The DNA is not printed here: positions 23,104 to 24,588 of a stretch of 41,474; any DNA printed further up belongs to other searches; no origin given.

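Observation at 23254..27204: Self-contained FAAL-ACP-alpha-oxoamine synthase fusion with a divergent thioesterase: candidate sphingoid-like or long-chain amino-ketone lipid synthase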

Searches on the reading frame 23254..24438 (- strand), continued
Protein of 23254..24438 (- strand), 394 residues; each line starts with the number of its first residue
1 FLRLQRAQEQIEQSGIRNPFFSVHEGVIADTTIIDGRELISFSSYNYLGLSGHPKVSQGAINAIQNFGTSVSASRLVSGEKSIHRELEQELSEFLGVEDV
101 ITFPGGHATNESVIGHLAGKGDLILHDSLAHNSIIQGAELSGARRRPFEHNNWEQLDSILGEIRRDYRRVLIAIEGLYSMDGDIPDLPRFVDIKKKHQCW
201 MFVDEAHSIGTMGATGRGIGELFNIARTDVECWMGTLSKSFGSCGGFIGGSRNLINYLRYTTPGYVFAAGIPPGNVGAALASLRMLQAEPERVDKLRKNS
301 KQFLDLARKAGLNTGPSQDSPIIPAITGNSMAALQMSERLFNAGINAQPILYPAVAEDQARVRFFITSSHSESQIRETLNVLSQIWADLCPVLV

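Call 37: get_annotated_region(hit=H54, flank=2500)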
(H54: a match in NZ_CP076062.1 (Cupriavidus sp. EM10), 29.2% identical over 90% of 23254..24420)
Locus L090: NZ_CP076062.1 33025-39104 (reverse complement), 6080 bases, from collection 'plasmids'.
description: Cupriavidus sp. EM10 plasmid p352-2, complete sequence
organism: Cupriavidus sp. EM10 (NCBI taxid 2839983)
taxonomy: Bacteria; Pseudomonadota; Betaproteobacteria; Burkholderiales; Burkholderiaceae; Cupriavidus; Cupriavidus sp. EM10
host: -; source: Pure-cultured cell,sewage water sludge; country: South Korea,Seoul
typing (MOB-suite, as given by PLSDB): conjugative; replicon rep_cluster_332; relaxase MOBP; mating-pair formation MPF_F
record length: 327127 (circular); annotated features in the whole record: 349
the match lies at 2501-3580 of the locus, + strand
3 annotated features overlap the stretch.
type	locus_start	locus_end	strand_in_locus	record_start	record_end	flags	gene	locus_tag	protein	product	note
CDS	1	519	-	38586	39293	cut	-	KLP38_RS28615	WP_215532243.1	GntR family transcriptional regulator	-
CDS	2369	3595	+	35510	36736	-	bioF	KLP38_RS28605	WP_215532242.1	8-amino-7-oxononanoate synthase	GO:0009102 - biotin biosynthetic process [Evidence IEA]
CDS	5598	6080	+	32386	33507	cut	-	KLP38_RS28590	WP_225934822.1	cytochrome P450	-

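Call 38: get_annotated_region(hit=H14, flank=6000)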
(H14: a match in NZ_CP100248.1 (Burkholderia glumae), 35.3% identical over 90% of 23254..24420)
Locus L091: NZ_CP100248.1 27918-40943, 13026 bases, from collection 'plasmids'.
description: Burkholderia glumae strain BGR28S plasmid p28s3p, complete sequence
organism: Burkholderia glumae (NCBI taxid 337)
taxonomy: Bacteria; Pseudomonadota; Betaproteobacteria; Burkholderiales; Burkholderiaceae; Burkholderia; Burkholderia glumae
host: -; source: cell culture; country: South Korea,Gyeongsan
typing (MOB-suite, as given by PLSDB): non-mobilizable; replicon rep_cluster_439
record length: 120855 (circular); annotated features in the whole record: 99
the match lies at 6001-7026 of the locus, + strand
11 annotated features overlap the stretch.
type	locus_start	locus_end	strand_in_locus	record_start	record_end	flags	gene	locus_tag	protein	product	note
CDS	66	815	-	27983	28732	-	istB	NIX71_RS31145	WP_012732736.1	IS21-like element ISBmu3 family helper ATPase IstB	-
CDS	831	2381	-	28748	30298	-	istA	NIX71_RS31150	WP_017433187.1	IS21-like element ISBmu3 family transposase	GO:0006313 - DNA transposition [Evidence IEA]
CDS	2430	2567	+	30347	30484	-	-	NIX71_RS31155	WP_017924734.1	hypothetical protein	-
CDS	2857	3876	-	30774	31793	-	-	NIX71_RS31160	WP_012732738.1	IS110 family transposase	-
CDS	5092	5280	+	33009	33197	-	-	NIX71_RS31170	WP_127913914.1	hypothetical protein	-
CDS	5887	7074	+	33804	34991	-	-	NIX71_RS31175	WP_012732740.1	aminotransferase class I/II-fold pyridoxal phosphate-dependent enzyme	GO:0009058 - biosynthetic process [Evidence IEA]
CDS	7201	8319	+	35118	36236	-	-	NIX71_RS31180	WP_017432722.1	FAD-dependent oxidoreductase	-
CDS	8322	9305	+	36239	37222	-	-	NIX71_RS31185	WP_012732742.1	NADPH:quinone oxidoreductase family protein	-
CDS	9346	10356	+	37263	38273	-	bioB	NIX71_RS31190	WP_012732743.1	biotin synthase BioB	GO:0009102 - biotin biosynthetic process [Evidence IEA]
CDS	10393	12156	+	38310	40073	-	-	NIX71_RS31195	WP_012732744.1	carbamoyltransferase C-terminal domain-containing protein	-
CDS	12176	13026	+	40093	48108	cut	-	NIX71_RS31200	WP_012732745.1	type I polyketide synthase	-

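Call 39: get_annotated_region(hit=H18, flank=6000)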
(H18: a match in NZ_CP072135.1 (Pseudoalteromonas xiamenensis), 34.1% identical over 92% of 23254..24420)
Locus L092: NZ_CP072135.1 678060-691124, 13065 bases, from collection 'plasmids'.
description: Pseudoalteromonas xiamenensis strain STKMTI.2 plasmid unnamed5, complete sequence
organism: Pseudoalteromonas xiamenensis (NCBI taxid 882626)
taxonomy: Bacteria; Pseudomonadota; Gammaproteobacteria; Alteromonadales; Pseudoalteromonadaceae; Pseudoalteromonas; Pseudoalteromonas xiamenensis
host: -; source: mangrove sediment; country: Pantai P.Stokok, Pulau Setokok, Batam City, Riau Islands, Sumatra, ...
typing (MOB-suite, as given by PLSDB): non-mobilizable
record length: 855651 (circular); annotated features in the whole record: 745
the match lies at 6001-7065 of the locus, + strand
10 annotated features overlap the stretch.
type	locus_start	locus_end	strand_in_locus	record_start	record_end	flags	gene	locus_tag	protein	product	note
CDS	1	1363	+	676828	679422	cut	-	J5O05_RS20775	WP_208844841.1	biosynthesis protein PigD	-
CDS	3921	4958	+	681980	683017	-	-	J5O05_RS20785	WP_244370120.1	acetylserotonin O-methyltransferase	-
CDS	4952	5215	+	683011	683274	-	-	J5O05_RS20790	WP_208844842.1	acyl carrier protein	-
CDS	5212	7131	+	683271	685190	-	-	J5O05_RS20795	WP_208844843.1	aminotransferase class I/II-fold pyridoxal phosphate-dependent enzyme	GO:0009058 - biosynthetic process [Evidence IEA]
CDS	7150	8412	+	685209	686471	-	-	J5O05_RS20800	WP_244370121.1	AMP-binding protein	-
CDS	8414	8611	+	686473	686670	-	-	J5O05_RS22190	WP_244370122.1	hypothetical protein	-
CDS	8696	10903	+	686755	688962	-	-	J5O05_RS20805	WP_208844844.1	polyketide synthase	-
CDS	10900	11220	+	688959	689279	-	-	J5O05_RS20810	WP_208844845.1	RedY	-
CDS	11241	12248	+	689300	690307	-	-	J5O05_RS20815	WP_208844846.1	hypothetical protein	-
CDS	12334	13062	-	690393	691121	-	-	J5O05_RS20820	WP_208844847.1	YebC/PmpR family DNA-binding transcriptional regulator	-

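Call 40: get_annotated_region(hit=H23, flank=6000)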
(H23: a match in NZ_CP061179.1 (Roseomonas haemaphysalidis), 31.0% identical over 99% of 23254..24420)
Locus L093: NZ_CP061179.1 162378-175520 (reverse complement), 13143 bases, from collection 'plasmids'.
description: Roseomonas haemaphysalidis strain 546 plasmid p546-2
organism: Roseomonas haemaphysalidis (NCBI taxid 2768162)
taxonomy: Bacteria; Pseudomonadota; Alphaproteobacteria; Rhodospirillales; Acetobacteraceae; Roseomonas; Roseomonas haemaphysalidis
host: -; source: tick,pure culture; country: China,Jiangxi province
typing (MOB-suite, as given by PLSDB): non-mobilizable
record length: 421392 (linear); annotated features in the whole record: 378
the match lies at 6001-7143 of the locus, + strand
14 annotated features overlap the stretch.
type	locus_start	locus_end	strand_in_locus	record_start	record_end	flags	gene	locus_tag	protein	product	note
CDS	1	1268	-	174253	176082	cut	-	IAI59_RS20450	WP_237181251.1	TRAP transporter large permease subunit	-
CDS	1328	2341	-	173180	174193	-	-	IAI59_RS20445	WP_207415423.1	TRAP transporter substrate-binding protein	-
CDS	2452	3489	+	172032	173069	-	-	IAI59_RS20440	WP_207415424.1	LacI family DNA-binding transcriptional regulator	-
CDS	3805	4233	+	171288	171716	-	-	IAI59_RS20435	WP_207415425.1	hypothetical protein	-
CDS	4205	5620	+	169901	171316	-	-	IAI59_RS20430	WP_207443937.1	hypothetical protein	-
CDS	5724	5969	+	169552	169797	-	-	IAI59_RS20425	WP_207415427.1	acyl carrier protein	-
CDS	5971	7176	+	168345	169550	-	-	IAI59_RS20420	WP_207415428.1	pyridoxal phosphate-dependent aminotransferase family protein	-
CDS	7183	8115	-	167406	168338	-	-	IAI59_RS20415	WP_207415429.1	hypothetical protein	-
CDS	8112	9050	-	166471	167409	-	-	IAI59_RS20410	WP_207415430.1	diacylglycerol kinase family protein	-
CDS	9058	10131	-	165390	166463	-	-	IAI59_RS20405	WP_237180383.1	CDP-alcohol phosphatidyltransferase family protein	GO:0008654 - phospholipid biosynthetic process [Evidence IEA]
CDS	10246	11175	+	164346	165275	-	-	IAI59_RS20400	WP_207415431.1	metallophosphoesterase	-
CDS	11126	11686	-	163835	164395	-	-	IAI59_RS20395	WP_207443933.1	DUF2141 domain-containing protein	-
CDS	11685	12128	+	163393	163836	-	-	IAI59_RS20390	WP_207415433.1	HIT family protein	-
CDS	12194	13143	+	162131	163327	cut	-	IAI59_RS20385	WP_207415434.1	LptF/LptG family permease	-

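Call 59: search_protein_families(library=ncbifam, proteins=[L085:7780-8964:-], max_evalue=0.001)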
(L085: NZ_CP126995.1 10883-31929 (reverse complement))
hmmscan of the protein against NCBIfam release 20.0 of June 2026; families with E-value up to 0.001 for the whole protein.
L085:7780-8964:- (394 aa): 0 families
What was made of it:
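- Tried and rejected: NCBIfam has no model for the GNAT, PAP2 or hydroxylase proteins of the Legionella cluster (call 59).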

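Call 67: search_protein_representatives(protein=window:23254-24438:-)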
Query: 394 residues. Proteins with E-value up to 0.001 (for the whole library): 22267; up to 1e-10: 13557; up to 1e-30: 4792. The best 150 are listed.
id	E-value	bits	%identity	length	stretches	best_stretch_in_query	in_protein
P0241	6.6e-181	617.8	43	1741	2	20-389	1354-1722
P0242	8.6e-153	525.3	59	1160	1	1-384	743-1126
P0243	3.5e-150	516.7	59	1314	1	12-386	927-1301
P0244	3.4e-149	513.4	58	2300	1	4-382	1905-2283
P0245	2.5e-148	510.6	58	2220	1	2-386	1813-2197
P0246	1.8e-147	507.8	58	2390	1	11-383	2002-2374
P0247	1.1e-146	505.2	58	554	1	15-385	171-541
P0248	1.9e-146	504.4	58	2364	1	12-384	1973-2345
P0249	4.9e-146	503.1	58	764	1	7-392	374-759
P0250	6.7e-145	499.3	58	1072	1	4-390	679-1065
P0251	7.5e-145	499.1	57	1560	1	13-392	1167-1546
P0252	2.3e-144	497.5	52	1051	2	2-388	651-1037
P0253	3.6e-144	496.9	58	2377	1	8-383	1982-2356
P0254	4.2e-144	496.7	58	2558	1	5-383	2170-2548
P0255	6.1e-144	496.2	55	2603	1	2-387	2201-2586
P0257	4.3e-143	493.3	56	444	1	4-391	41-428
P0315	4.1e-131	453.9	53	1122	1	4-384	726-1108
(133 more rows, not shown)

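Call 75: search_protein_families(library=pfam, proteins=[P0242, P0244, P0243, P0250, P0241, P0249, P0257], max_evalue=0.00001)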
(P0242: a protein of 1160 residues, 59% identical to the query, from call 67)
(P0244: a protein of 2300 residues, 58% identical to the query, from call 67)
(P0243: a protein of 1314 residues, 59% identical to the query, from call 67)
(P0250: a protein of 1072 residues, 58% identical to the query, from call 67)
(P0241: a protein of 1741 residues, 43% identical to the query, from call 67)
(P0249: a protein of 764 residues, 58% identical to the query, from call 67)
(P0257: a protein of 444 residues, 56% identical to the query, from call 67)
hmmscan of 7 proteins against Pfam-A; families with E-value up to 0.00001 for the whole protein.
P0242 (1160 aa): 4 families
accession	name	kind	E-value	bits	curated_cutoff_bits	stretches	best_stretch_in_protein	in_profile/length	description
PF00501.34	AMP-binding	-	3.8e-69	233.8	29.9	1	26-428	5-384/384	AMP-binding enzyme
PF00155.27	Aminotran_1_2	-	1.7e-48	166.1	19.7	1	781-1123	3-360/361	Aminotransferase class I and II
PF23024.1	AMP-dom_DIP2-like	-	1.7e-09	38.1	27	1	477-589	2-108/110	Disco-interacting protein 2-like, AMP domain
PF00550.31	PP-binding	-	5.3e-06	27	20.8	0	661-712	15-66/67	Phosphopantetheine attachment site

P0244 (2300 aa): 11 families
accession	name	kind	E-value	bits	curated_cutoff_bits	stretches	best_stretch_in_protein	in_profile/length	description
PF00109.32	ketoacyl-synt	-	1.4e-74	251.3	20.8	1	14-291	3-252/252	Beta-ketoacyl synthase, N-terminal domain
PF00155.27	Aminotran_1_2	-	6.6e-49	167.4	19.7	1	1939-2276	2-354/361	Aminotransferase class I and II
PF00698.26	Acyl_transf_1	-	8.3e-45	154.1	32.7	1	566-882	2-311/319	Acyl transferase domain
PF02801.28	Ketoacyl-synt_C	-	2.9e-34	118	20.8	1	299-417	1-116/119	Beta-ketoacyl synthase, C-terminal domain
PF08659.16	KR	-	2.4e-31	109.5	22.6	1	1344-1519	2-180/180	KR domain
PF00106.31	adh_short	-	8.3e-16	58.5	26.6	1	1344-1504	2-164/195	short chain dehydrogenase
PF16197.11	KAsynt_C_assoc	-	9.9e-11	42.5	33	1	423-508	2-87/111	Ketoacyl-synthetase C-terminal extension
PF13561.12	adh_short_C2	-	1.1e-09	38.7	27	1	1351-1500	3-154/236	Enoyl-(Acyl carrier protein) reductase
PF14765.12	PS-DH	-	1.1e-08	35.3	23.7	1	1689-1834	3-155/166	Polyketide synthase dehydratase N-terminal domain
PF21089.3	PKS_DH_N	-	3e-07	30.7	27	1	1582-1658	23-92/103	Polyketide synthase dehydratase domain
PF22336.2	RhiE-like_linker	-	4.6e-06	27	27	0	486-549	2-66/67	RhiE-like, KS-MAT linker domain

P0243 (1314 aa): 8 families
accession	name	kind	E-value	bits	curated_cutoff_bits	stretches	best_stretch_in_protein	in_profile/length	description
PF00155.27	Aminotran_1_2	-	3.4e-50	171.7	19.7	1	952-1295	1-359/361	Aminotransferase class I and II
PF08659.16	KR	-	1.4e-30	107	22.6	1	384-558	1-179/180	KR domain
PF00106.31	adh_short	-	4.6e-15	56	26.6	1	385-541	2-160/195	short chain dehydrogenase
PF14765.12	PS-DH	-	2.6e-12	47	23.7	1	725-868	5-155/166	Polyketide synthase dehydratase N-terminal domain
PF21089.3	PKS_DH_N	-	4.8e-11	43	27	1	603-692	3-91/103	Polyketide synthase dehydratase domain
PF13561.12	adh_short_C2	-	4.5e-10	40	27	1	392-506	3-115/236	Enoyl-(Acyl carrier protein) reductase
PF00266.25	Aminotran_5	-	6.2e-07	29.1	21.5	1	989-1125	35-181/371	Aminotransferase class-V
PF01053.26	Cys_Met_Meta_PP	-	7.9e-07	28.4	27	1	996-1127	51-181/381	Cys/Met metabolism PLP-dependent enzyme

P0250 (1072 aa): 4 families
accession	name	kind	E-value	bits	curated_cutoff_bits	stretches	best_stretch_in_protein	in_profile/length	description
PF00501.34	AMP-binding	-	2.4e-59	201.5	29.9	1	55-451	2-384/384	AMP-binding enzyme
PF00155.27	Aminotran_1_2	-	9e-48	163.7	19.7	1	713-1056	2-360/361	Aminotransferase class I and II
PF23024.1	AMP-dom_DIP2-like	-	1.1e-07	32.3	27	1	494-605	2-104/110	Disco-interacting protein 2-like, AMP domain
PF01212.27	Beta_elim_lyase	-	1.8e-07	31.2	27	1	752-986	27-269/288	Beta-eliminating lyase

P0241 (1741 aa): 10 families
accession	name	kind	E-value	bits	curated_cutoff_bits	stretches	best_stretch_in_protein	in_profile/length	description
PF00109.32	ketoacyl-synt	-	7e-87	291.6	20.8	1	153-398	2-252/252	Beta-ketoacyl synthase, N-terminal domain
PF00155.27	Aminotran_1_2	-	4.9e-75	253.4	19.7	2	1373-1713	3-359/361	Aminotransferase class I and II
PF02801.28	Ketoacyl-synt_C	-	6.7e-38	129.8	20.8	1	407-523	2-118/119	Beta-ketoacyl synthase, C-terminal domain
PF00550.31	PP-binding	-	1.7e-18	67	20.8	2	47-110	3-67/67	Phosphopantetheine attachment site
PF16197.11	KAsynt_C_assoc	-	9.4e-14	52.2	33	1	526-644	1-108/111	Ketoacyl-synthetase C-terminal extension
PF22336.2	RhiE-like_linker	-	1.5e-13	51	27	1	595-664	2-66/67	RhiE-like, KS-MAT linker domain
PF22621.2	CurL-like_PKS_C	-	7.4e-13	48.7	27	1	592-658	2-64/64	CurL-like, PKS C-terminal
PF01212.27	Beta_elim_lyase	-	4.7e-08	33.1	27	0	960-1212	10-215/288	Beta-eliminating lyase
PF00266.25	Aminotran_5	-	7.1e-08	32.2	21.5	0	955-1145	14-206/371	Aminotransferase class-V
PF01053.26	Cys_Met_Meta_PP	-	3.2e-07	29.7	27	0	983-1106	53-174/381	Cys/Met metabolism PLP-dependent enzyme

P0249 (764 aa): 5 families
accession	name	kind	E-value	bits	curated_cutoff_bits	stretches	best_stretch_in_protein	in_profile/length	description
PF00155.27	Aminotran_1_2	-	3.6e-53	181.5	19.7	1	405-749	2-361/361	Aminotransferase class I and II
PF08659.16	KR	-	1.2e-47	162.6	22.6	1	1-131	48-179/180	KR domain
PF00550.31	PP-binding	-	3.5e-13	50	20.8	1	237-299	3-65/67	Phosphopantetheine attachment site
PF23297.2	ACP_SdgA_C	-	2.5e-06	27.9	27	1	240-304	18-82/95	Highly reducing polyketide synthase sdgA, C-terminal ACP domain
PF00266.25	Aminotran_5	-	5.8e-06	26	21.5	0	447-579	41-183/371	Aminotransferase class-V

P0257 (444 aa): 1 family
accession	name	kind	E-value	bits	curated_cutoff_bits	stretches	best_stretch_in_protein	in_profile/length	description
PF00155.27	Aminotran_1_2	-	7.5e-51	173.9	19.7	1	75-419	2-361/361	Aminotransferase class I and II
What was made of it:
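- The nearest 150 AOS representatives (48-59% identity) are mostly C-terminal domains of type I PKS and other multidomain proteins (calls 67, 75).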
